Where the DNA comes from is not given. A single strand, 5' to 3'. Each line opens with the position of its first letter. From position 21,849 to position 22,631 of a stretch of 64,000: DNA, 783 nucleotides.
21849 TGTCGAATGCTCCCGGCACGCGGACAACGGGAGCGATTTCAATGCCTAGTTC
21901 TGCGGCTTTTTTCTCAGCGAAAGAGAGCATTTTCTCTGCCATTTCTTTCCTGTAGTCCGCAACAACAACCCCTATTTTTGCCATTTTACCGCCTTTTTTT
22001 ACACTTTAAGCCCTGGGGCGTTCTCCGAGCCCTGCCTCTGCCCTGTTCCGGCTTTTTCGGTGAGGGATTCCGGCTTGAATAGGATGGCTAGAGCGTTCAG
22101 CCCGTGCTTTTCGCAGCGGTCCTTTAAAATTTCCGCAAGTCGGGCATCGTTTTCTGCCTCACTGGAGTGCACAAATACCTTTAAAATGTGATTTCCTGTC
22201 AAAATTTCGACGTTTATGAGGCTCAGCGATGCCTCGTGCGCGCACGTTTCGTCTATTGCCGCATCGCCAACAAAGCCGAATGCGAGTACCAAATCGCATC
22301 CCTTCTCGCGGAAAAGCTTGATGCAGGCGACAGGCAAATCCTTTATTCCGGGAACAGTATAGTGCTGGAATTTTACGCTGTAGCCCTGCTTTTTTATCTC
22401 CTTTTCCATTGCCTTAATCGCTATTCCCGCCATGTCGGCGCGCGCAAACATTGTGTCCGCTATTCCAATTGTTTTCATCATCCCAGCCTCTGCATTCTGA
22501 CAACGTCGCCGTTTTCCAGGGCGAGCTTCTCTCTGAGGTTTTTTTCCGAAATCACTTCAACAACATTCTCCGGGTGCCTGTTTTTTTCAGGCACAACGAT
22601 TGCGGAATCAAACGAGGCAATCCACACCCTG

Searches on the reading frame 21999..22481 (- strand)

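Call 13: search_protein_families(library=pfam, max_evalue=0.01, proteins=[window:21999-22481:-])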
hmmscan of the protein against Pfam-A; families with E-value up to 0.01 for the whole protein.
window:21999-22481:- (160 aa): 1 family
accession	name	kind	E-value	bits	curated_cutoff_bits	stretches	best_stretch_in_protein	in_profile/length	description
PF00885.24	DMRL_synthase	-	6e-11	42.8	26.7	1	5-131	4-132/139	6,7-dimethyl-8-ribityllumazine synthase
